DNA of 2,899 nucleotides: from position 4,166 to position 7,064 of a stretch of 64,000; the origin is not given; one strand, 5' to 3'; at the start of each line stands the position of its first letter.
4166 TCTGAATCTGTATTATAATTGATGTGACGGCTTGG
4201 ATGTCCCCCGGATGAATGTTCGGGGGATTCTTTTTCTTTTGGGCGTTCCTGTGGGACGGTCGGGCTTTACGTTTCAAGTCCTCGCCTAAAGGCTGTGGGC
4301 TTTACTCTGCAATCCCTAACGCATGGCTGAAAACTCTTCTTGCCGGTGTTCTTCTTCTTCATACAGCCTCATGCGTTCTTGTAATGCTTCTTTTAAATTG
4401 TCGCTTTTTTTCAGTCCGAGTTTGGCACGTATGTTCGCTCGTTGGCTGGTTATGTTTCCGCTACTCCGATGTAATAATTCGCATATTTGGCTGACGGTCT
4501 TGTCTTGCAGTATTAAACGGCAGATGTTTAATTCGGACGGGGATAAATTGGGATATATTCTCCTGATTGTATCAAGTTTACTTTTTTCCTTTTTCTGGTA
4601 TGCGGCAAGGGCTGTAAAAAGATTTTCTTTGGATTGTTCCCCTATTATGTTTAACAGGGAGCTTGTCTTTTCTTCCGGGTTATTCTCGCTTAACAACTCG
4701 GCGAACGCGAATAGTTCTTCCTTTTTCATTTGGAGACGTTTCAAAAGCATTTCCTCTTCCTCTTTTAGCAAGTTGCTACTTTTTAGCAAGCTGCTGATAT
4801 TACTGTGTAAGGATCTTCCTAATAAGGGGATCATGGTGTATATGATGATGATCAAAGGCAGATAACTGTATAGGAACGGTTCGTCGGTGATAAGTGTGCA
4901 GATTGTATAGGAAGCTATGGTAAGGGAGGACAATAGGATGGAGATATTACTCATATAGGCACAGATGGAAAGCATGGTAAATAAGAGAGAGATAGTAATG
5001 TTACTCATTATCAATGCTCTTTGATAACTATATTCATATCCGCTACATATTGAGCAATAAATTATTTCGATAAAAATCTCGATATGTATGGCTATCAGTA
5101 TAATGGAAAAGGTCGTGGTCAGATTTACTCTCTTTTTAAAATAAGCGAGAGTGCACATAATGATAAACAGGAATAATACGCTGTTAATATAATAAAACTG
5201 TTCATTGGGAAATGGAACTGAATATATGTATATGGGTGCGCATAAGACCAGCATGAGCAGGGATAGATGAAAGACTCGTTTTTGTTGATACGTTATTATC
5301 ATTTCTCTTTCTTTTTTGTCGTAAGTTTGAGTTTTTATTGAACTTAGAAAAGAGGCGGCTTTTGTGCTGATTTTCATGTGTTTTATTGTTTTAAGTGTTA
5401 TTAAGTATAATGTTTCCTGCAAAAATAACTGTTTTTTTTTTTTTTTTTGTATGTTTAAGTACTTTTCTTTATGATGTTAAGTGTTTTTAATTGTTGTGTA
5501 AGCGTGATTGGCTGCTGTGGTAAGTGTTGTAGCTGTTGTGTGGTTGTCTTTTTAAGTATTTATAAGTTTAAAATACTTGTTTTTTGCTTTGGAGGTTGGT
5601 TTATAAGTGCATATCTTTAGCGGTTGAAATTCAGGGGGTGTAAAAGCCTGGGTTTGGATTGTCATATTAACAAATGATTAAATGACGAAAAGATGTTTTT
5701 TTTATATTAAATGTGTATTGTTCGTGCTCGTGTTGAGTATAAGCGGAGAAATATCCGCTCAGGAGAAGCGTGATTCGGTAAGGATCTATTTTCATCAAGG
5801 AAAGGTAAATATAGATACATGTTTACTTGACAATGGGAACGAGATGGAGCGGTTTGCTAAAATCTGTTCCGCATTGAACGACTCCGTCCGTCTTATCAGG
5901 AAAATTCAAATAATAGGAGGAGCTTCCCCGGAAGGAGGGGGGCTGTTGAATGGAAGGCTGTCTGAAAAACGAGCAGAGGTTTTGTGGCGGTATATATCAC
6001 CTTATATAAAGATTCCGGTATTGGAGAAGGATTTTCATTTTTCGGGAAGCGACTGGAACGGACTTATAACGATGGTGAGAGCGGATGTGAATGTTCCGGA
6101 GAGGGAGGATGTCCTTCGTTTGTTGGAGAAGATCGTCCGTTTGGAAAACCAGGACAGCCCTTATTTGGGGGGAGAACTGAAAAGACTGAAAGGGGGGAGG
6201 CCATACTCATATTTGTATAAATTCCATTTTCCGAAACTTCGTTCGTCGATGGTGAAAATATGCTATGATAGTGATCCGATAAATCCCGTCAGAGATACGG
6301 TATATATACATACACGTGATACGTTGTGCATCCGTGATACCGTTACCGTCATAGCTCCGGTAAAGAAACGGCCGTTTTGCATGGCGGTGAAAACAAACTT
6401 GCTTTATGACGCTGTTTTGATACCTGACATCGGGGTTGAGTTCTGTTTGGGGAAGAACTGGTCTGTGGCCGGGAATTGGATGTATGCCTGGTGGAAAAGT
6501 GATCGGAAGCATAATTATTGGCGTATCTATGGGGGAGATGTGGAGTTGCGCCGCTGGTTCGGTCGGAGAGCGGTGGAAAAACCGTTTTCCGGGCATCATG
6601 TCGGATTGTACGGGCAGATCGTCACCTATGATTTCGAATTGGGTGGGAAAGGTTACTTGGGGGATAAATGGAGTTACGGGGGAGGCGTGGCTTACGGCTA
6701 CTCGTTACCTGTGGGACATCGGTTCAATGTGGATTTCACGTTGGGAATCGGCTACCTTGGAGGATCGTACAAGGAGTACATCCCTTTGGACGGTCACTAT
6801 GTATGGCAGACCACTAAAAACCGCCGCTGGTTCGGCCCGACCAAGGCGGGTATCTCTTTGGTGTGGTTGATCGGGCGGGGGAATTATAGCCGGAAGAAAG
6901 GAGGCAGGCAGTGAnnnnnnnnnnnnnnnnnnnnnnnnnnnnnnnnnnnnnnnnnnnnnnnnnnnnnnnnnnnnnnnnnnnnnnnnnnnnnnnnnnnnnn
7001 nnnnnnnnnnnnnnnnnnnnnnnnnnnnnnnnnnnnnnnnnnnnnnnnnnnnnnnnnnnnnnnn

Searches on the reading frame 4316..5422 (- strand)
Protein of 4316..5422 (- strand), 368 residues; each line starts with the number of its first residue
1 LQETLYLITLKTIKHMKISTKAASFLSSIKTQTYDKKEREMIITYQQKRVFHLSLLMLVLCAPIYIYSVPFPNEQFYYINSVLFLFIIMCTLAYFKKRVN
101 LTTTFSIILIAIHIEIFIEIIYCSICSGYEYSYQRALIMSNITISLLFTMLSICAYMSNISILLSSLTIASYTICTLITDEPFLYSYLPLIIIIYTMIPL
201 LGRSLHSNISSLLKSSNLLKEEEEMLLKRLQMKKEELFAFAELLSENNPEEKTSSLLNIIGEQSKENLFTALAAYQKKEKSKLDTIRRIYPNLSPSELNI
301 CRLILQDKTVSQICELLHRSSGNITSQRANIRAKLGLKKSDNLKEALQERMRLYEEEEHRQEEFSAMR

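Call 5: search_protein_families(library=pfam, proteins=[window:4316-5422:-], max_evalue=0.01)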
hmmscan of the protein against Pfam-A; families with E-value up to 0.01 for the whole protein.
window:4316-5422:- (368 aa): 1 family
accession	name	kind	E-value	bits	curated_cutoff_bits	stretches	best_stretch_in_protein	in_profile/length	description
PF00196.25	GerE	-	0.00011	22.2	23.5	1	292-339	2-49/57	Bacterial regulatory proteins, luxR family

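Call 6: search_protein_families(library=ncbifam, proteins=[window:4316-5422:-], max_evalue=0.01)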
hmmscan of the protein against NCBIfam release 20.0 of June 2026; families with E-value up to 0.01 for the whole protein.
window:4316-5422:- (368 aa): 2 families
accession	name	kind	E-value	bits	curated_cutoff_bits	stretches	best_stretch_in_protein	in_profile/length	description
NF008548.0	PRK11475.1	equivalog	0.0014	18.2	176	1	265-346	106-188/207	DNA-binding transcriptional activator BglJ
TIGR02937.1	sigma70-ECF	superfamily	0.0052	16.4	42.9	1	275-335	100-161/165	sigma-70 family RNA polymerase sigma factor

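Call 32: find_homologous_proteins(query=window:4316-5377:-, max_evalue=0.00001)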
Query window:4316-5377:- (353 aa): 65 proteins with E <= 0.00001 among 4049 candidates.
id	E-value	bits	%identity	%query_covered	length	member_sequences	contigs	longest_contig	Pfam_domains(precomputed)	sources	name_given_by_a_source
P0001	8.6e-217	736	100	100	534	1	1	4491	-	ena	-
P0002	8.4e-214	727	99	100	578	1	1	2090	-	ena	-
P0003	1.4e-212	723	98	100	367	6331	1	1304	-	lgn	-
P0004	1.5e-212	722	98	100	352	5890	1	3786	-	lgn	-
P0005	5.1e-207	704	97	100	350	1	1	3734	-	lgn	-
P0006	1.3e-206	703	96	100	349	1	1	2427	-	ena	-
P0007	2.7e-206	702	96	100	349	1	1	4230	-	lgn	-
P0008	7.5e-206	700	96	100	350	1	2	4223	-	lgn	-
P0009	8.5e-206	700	95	100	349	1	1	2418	-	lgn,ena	-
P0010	8.4e-205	697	95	100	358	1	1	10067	-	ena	-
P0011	8.3e-203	690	94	100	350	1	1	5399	-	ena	-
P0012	1.3e-201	686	96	100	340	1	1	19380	-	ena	-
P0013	1.7e-199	680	95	100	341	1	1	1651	-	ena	-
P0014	1.3e-197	673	94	100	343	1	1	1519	-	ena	-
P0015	2.1e-189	646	91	100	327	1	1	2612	-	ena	-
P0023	4.5e-115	402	58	91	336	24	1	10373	PF00196.26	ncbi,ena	-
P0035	1.5e-107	378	56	94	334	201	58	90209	-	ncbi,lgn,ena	-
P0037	3.8e-107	376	56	91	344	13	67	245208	PF00196.26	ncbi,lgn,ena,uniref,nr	ncbi:LuxR C-terminal-related transcriptional regulator [Phocaeicola vulgatus]|uniref:LuxR C-terminal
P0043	1.9e-94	335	50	90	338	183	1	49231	PF00196.26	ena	-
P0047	6.7e-88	313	44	94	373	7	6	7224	-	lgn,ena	-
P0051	1.6e-66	243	41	95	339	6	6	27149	PF00196.26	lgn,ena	-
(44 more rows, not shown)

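Call 33: find_encoding_contigs(protein=P0037, flank=3500, max_places=6)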
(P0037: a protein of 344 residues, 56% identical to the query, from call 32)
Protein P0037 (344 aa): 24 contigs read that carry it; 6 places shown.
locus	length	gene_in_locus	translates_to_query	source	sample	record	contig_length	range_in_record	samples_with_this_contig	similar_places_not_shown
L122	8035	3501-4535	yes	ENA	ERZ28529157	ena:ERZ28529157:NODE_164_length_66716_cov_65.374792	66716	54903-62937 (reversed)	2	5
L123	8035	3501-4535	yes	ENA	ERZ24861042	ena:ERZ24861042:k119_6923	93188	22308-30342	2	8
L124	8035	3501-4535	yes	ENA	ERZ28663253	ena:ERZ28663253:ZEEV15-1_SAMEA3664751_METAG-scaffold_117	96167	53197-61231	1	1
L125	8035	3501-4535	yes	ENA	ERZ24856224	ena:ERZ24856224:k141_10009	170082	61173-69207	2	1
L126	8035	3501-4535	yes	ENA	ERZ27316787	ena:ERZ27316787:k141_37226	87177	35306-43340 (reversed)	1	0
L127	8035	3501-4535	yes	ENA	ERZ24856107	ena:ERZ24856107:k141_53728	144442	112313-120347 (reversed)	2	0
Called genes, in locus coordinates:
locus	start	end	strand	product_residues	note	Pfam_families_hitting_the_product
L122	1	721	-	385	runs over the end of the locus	PF13149:Mfa_like_1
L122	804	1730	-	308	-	PF08842:Mfa2, PF17145:DUF5119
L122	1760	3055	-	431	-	PF12099:DUF3575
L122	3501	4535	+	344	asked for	PF00196:GerE (weak)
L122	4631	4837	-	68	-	-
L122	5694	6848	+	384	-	PF13302:Acetyltransf_3, PF13420:Acetyltransf_4 (weak), PF00583:Acetyltransf_1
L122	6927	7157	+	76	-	-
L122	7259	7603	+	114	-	-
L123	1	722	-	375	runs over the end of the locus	PF13149:Mfa_like_1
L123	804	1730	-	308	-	PF08842:Mfa2, PF17145:DUF5119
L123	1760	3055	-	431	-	PF12099:DUF3575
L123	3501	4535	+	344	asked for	PF00196:GerE (weak)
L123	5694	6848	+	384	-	PF13302:Acetyltransf_3, PF13420:Acetyltransf_4 (weak), PF00583:Acetyltransf_1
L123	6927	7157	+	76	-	-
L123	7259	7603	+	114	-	-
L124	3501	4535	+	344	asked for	PF00196:GerE (weak)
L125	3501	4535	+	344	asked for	PF00196:GerE (weak)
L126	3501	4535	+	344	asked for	PF00196:GerE (weak)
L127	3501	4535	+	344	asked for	PF00196:GerE (weak)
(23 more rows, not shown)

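Call 34: find_encoding_contigs(protein=P0035, flank=3500, max_places=6)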
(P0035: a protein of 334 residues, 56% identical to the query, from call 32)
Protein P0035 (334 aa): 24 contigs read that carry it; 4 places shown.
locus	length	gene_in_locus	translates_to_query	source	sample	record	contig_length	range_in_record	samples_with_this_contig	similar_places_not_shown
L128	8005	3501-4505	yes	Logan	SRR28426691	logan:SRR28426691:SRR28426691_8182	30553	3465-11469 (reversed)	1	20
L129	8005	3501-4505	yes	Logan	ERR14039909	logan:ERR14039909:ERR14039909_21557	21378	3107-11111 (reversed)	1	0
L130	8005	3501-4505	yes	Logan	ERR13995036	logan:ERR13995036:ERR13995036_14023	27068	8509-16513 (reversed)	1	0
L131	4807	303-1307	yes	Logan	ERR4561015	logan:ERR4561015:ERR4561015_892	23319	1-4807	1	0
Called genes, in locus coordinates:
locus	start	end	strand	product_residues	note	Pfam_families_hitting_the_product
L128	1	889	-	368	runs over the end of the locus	PF13149:Mfa_like_1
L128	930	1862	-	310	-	PF17145:DUF5119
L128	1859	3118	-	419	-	PF12099:DUF3575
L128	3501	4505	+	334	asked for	-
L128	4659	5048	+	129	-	-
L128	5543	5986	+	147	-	PF05099:TerB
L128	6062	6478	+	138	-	-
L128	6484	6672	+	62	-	-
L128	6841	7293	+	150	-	PF01435:Peptidase_M48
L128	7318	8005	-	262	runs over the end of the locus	PF00899:ThiF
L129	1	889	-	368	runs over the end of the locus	PF13149:Mfa_like_1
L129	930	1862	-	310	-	PF17145:DUF5119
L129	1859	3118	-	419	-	PF12099:DUF3575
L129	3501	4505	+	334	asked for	-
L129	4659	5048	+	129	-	-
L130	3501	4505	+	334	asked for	-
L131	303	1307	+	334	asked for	-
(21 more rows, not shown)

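Call 56: find_encoding_contigs(protein=P0023, flank=2500, max_places=3)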
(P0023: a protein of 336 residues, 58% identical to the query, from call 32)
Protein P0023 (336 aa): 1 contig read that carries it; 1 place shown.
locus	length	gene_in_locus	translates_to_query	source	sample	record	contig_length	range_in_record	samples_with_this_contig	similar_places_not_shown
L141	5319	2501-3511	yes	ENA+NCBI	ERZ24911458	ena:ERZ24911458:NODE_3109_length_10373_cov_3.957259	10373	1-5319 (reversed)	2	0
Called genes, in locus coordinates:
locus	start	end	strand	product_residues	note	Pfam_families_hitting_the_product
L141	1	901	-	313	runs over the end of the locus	PF17145:DUF5119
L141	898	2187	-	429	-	PF12099:DUF3575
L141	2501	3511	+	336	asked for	PF00196:GerE (faint)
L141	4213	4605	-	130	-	PF28555:Helicase_dom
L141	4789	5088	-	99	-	PF28554:DUF8437 (weak)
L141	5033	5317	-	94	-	?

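Call 57: find_encoding_contigs(protein=P0043, flank=2500, max_places=3)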
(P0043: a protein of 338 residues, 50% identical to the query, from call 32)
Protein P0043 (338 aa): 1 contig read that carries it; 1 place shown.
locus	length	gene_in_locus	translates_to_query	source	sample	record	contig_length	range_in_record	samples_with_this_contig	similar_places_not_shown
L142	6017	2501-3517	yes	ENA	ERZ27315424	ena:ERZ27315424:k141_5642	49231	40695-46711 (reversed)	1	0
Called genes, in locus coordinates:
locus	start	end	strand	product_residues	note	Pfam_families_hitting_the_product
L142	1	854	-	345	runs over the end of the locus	PF17145:DUF5119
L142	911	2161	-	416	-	PF00691:OmpA (weak), PF12099:DUF3575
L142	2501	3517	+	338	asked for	PF00196:GerE (weak)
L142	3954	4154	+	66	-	-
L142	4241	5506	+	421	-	PF00149:Metallophos, PF12320:SbcD_C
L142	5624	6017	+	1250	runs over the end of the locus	PF02463:SMC_N (faint), PF13476:AAA_23, PF13555:AAA_29 (weak), PF13558:SbcC_Walker_B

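Call 58: find_encoding_contigs(protein=P0047, flank=2500, max_places=3)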
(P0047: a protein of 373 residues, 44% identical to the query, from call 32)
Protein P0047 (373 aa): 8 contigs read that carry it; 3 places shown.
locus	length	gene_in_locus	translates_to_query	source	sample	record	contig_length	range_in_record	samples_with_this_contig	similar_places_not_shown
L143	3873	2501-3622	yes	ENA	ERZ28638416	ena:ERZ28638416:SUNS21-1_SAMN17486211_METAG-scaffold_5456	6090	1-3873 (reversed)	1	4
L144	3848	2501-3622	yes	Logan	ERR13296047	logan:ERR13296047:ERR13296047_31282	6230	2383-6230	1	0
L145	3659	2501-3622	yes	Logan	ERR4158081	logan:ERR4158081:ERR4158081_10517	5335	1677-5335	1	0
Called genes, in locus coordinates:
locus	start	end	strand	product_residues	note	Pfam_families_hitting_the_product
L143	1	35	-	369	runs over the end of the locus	PF13149:Mfa_like_1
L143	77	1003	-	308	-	PF17145:DUF5119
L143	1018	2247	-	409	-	PF12099:DUF3575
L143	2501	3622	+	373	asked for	-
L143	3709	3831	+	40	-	-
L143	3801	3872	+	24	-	?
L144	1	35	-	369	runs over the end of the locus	PF13149:Mfa_like_1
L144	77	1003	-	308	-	PF17145:DUF5119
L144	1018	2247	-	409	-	PF12099:DUF3575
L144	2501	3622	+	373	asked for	-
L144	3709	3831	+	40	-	-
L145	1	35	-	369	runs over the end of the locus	PF13149:Mfa_like_1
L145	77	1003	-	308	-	PF17145:DUF5119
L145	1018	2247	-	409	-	PF12099:DUF3575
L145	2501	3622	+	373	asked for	-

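Call 59: find_encoding_contigs(protein=P0051, flank=2500, max_places=3)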
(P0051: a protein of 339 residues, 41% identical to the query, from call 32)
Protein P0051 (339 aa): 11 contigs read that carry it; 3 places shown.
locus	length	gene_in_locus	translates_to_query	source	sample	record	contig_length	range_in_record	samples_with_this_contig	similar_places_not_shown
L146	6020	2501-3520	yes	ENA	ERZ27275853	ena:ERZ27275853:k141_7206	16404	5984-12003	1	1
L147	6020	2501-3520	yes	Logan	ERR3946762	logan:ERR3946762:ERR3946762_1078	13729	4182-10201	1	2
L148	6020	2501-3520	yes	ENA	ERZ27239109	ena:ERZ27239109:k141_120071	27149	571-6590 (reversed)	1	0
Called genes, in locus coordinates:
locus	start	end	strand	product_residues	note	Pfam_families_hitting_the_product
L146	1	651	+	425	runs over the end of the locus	PF00691:OmpA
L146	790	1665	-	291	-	-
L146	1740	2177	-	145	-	-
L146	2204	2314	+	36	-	-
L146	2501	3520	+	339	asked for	PF00196:GerE (faint)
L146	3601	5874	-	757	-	PF17678:Glyco_hydro_92N, PF07971:Glyco_hydro_92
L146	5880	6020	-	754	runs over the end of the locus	PF17678:Glyco_hydro_92N, PF07971:Glyco_hydro_92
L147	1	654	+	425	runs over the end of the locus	PF00691:OmpA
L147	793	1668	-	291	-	-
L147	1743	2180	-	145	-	-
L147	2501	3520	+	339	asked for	PF00196:GerE (faint)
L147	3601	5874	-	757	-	PF17678:Glyco_hydro_92N, PF07971:Glyco_hydro_92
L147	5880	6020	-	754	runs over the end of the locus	PF17678:Glyco_hydro_92N, PF07971:Glyco_hydro_92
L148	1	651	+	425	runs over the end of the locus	PF00691:OmpA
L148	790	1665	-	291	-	-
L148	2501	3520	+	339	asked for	PF00196:GerE (faint)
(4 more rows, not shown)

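Call 81: predict_structure(alignment_id=A3)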
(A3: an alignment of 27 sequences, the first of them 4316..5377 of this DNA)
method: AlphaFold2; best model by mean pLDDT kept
length: 353 residues; sequences in the alignment: 27
mean_pLDDT: 82.9   pTM: 0.55
mean pLDDT of the five models: 82.9, 80.2, 80.0, 79.9, 79.0
residues with pLDDT >= 90: 138; 70-90: 155; 50-70: 48; < 50: 12
segments of 3 or more residues with pLDDT < 50: 1-3, 14-20
pLDDT, mean of each block of 10 residues (from residue 1): 52 48 74 93 86 78 88 93 92 95 91 77 92 95 95 96 91 96 94 88 84 76 67 63 67 75 77 87 90 85 87 92 88 87 72 57
secondary structure, 60 per line:
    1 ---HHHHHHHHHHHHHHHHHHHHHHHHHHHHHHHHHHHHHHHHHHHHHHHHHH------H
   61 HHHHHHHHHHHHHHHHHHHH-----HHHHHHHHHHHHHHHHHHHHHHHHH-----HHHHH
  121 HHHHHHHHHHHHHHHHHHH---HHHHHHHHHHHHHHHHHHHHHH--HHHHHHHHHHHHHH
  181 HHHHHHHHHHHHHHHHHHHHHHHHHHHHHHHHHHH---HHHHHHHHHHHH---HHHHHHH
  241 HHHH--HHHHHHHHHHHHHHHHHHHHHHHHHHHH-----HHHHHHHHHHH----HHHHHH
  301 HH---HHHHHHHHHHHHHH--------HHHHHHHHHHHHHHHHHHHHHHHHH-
elements in order: H4-53 H60-80 H86-110 H116-139 H143-164 H167-215 H219-230 H234-244 H247-274 H280-290 H295-302 H306-319 H328-352

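Call 83: fold_search(model_id=the predicted structure, library=pdb)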
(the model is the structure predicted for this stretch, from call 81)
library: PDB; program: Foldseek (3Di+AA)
matches with E <= 10: 265; with E <= 0.001: 0
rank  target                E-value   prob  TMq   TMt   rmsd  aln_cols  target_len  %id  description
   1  6eo2                  1.2e-01  1.00  0.16  0.27  16.2       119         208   28  Conformational dynamism for DNA interaction in Salmonella typhimurium RcsB response regulator. S207C crossed (released 2017-11-15)
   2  5vxn_B                1.6e-01  1.00  0.16  0.28   8.9        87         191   32  Structure of two RcsB dimers bound to two parallel DNAs. (released 2018-03-07)
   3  6zj2_N                1.9e-01  1.00  0.15  0.30  16.3       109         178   27  Structure of RcsB from Salmonella enterica serovar Typhimurium bound to promoter rprA in the presence of phosphomimeti (released 2021-02-17)
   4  6eo3_A                1.9e-01  1.00  0.16  0.27  15.3       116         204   29  Conformational dynamism for DNA interaction in Salmonella typhimurium RcsB response regulator. S207C P212121 (released 2017-11-15)
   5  1yio                  2.1e-01  1.00  0.16  0.28  13.7        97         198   24  Crystallographic structure of response regulator StyR from Pseudomonas fluorescens (released 2005-09-27)
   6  5w43_B                2.1e-01  0.99  0.15  0.27  12.4       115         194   30  Structure of the two-component response regulator RcsB-DNA complex (released 2018-03-07)
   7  5o8y_H                2.7e-01  0.99  0.16  0.27  16.2       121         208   27  Conformational dynamism for DNA interaction in Salmonella typhimurium RcsB response regulator. (released 2017-11-15)
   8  4gvp_A                2.8e-01  1.00  0.16  0.27   8.6        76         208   18  Crystal Structure of the Response Regulator Protein VraR from Staphylococcus aureus (released 2013-05-08)
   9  5vxn_C                3.2e-01  0.99  0.15  0.26  14.5       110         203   28  Structure of two RcsB dimers bound to two parallel DNAs. (released 2018-03-07)
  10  5o8y_A                3.7e-01  1.00  0.16  0.27  13.7        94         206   31  Conformational dynamism for DNA interaction in Salmonella typhimurium RcsB response regulator. (released 2017-11-15)
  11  4wt0_A                4.2e-01  1.00  0.15  0.77   1.5        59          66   29  Crystal structure of the DNA binding domains of LiaRD191N from E. faecalis (released 2015-05-06)
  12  5o8z_A                4.4e-01  1.00  0.17  0.28   6.5        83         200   34  Conformational dynamism for DNA interaction in Salmonella typhimurium RcsB response regulator. (released 2017-11-15)
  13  5w43_A                4.4e-01  0.98  0.15  0.26  14.4       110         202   27  Structure of the two-component response regulator RcsB-DNA complex (released 2018-03-07)
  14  5o8y_C                4.6e-01  1.00  0.15  0.26   1.7        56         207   34  Conformational dynamism for DNA interaction in Salmonella typhimurium RcsB response regulator. (released 2017-11-15)
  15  6eo3_B                4.6e-01  0.98  0.16  0.27  14.5       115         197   28  Conformational dynamism for DNA interaction in Salmonella typhimurium RcsB response regulator. S207C P212121 (released 2017-11-15)
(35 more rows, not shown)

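Call 88: find_encoding_contigs(protein=P0003, flank=3000, max_places=10)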
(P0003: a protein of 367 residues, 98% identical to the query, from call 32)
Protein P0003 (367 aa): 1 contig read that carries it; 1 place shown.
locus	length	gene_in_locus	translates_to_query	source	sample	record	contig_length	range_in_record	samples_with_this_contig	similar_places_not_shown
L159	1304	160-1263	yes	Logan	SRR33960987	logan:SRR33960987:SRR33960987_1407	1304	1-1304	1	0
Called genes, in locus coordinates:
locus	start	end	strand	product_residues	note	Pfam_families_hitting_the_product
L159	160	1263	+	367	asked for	-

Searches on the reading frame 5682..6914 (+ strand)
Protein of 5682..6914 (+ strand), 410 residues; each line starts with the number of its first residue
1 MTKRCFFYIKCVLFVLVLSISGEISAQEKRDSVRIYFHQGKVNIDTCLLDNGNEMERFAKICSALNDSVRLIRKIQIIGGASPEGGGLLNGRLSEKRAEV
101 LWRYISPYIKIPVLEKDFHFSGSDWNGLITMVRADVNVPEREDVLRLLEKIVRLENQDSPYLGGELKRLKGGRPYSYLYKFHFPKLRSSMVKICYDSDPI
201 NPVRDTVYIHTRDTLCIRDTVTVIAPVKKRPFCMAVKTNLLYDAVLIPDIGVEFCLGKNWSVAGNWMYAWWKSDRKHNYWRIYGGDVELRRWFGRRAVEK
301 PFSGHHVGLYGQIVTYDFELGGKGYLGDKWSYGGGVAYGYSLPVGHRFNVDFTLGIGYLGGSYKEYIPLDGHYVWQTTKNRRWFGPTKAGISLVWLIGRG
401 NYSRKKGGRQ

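Call 5: search_protein_families(library=pfam, proteins=[window:5682-6914:+], max_evalue=0.01)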
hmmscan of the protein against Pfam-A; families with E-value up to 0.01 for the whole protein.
window:5682-6914:+ (410 aa): 1 family
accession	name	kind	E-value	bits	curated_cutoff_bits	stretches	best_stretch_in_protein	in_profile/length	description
PF12099.14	DUF3575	-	1.9e-44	151.5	21.1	1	234-397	18-177/177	Protein of unknown function (DUF3575)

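Call 6: search_protein_families(library=ncbifam, proteins=[window:5682-6914:+], max_evalue=0.01)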
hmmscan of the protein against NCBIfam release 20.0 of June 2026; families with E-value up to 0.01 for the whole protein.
window:5682-6914:+ (410 aa): 0 families

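Call 7: find_encoding_contigs(protein=window:5682-6914:+, flank=3000, max_places=10)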
Protein window:5682-6914:+ (410 aa): 25 contigs read that carry it; 10 places shown.
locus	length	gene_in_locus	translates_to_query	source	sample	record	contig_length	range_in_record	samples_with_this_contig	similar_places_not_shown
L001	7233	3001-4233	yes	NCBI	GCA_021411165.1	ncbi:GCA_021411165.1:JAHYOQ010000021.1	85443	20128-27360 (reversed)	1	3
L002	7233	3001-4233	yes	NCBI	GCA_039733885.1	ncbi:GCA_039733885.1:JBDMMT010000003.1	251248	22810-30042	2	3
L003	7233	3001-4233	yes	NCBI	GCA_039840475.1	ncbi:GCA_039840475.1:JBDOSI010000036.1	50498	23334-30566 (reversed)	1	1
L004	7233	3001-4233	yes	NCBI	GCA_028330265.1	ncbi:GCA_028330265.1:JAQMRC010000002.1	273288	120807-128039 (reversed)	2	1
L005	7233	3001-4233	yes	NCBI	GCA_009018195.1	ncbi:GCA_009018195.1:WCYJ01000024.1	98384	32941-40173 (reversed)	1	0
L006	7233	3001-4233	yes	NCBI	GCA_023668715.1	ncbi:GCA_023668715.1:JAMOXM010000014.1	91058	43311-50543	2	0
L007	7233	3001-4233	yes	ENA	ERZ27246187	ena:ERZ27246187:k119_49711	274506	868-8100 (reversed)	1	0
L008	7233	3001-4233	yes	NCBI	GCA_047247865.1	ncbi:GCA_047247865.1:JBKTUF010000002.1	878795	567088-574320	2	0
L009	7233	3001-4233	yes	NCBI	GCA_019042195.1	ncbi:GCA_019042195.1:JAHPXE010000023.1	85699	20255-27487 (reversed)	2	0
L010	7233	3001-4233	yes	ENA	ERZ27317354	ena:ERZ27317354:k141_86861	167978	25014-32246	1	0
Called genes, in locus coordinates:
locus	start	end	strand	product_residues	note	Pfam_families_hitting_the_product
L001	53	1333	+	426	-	PF13173:AAA_14, PF13635:DUF4143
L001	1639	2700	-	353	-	-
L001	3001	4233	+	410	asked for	PF12099:DUF3575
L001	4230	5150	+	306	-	PF17145:DUF5119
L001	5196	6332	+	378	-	PF13149:Mfa_like_1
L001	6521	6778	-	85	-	-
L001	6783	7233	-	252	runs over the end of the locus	PF00142:Fer4_NifH (faint), PF01656:CbiA, PF02374:ArsA_ATPase (faint), PF06564:CBP_BcsQ, PF09140:MipZ (weak), PF10609:ParA, PF13614:AAA_31, PF09140:MipZ (weak), +1 more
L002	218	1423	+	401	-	PF00872:Transposase_mut, PF10551:MULE (faint)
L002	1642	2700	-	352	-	-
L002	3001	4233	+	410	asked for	PF12099:DUF3575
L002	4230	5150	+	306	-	PF17145:DUF5119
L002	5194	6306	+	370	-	PF13149:Mfa_like_1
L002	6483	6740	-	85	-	-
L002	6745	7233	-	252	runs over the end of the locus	PF00142:Fer4_NifH (faint), PF01656:CbiA, PF02374:ArsA_ATPase (faint), PF06564:CBP_BcsQ, PF09140:MipZ (weak), PF10609:ParA, PF13614:AAA_31, PF09140:MipZ (weak), +1 more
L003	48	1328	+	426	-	PF13173:AAA_14, PF13635:DUF4143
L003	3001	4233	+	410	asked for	PF12099:DUF3575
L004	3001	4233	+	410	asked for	PF12099:DUF3575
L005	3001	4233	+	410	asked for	PF12099:DUF3575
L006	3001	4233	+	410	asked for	PF12099:DUF3575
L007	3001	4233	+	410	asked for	PF12099:DUF3575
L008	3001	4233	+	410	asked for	PF12099:DUF3575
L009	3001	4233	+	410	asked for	PF12099:DUF3575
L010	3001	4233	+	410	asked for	PF12099:DUF3575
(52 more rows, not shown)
